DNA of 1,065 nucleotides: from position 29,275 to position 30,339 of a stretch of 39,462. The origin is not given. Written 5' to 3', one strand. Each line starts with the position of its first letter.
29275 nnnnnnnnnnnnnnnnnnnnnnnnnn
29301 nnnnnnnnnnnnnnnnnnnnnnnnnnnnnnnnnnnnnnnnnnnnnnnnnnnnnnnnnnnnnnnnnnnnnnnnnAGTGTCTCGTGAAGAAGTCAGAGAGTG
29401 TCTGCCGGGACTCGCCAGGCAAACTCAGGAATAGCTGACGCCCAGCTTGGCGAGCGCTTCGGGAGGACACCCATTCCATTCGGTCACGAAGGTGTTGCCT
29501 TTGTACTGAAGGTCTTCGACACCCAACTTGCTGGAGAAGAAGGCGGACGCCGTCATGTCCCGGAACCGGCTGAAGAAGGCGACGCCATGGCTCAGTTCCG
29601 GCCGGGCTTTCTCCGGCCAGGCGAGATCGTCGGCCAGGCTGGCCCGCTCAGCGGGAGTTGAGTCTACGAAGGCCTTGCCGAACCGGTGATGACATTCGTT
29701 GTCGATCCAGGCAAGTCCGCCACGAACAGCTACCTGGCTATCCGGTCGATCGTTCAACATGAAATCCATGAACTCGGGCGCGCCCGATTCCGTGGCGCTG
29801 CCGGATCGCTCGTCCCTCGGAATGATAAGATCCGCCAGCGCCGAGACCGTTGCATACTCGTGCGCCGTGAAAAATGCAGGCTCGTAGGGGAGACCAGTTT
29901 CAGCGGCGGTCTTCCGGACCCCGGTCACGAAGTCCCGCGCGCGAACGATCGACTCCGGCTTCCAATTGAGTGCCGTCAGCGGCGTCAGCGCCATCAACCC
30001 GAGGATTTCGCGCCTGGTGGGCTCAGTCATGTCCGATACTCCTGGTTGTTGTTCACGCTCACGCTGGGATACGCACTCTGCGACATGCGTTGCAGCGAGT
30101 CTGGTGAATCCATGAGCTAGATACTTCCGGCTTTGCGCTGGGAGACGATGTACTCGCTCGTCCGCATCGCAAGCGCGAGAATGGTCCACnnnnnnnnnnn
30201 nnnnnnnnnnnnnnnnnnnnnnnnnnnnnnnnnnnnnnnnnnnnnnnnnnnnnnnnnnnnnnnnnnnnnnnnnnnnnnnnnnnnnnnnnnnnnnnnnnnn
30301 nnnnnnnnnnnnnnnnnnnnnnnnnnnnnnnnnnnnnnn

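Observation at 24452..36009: Candidate periplasmic, FAD-driven 3-keto-glycoside (oxidation/elimination/hydration) glycan cleavage cluster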

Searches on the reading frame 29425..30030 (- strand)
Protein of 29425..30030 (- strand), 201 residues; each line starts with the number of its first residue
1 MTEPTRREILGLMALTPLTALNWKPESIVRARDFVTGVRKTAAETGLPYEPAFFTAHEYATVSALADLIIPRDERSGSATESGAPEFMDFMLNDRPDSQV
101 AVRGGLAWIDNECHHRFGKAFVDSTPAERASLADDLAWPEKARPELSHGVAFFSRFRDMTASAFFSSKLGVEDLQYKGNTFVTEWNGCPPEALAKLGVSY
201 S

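Call 86: search_solved_structures(query=window:29425-30030:-, max_evalue=1)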
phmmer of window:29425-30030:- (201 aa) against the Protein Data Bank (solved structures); distinct sequences matched with E-value up to 1: 0.

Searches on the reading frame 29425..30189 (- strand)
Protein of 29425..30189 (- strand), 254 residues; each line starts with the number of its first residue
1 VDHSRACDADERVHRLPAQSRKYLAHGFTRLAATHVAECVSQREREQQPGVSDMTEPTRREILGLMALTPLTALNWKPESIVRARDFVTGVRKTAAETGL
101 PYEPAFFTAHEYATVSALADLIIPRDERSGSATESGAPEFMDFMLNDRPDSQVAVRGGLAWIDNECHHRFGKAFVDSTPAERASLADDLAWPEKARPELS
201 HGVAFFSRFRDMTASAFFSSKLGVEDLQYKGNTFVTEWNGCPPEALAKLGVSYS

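Call 5: search_protein_families(library=pfam, proteins=[window:29425-30189:-], max_evalue=0.01)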
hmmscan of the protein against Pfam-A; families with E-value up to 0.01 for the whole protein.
window:29425-30189:- (254 aa): 1 family
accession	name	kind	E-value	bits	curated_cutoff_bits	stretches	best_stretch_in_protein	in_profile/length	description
PF13618.11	Gluconate_2-dh3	-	3e-30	105.7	23.4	1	109-231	1-127/135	Gluconate 2-dehydrogenase subunit 3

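Call 6: search_protein_families(library=ncbifam, proteins=[window:29425-30189:-], max_evalue=0.01)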
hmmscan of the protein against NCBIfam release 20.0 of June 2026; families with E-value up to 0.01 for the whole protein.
window:29425-30189:- (254 aa): 0 families
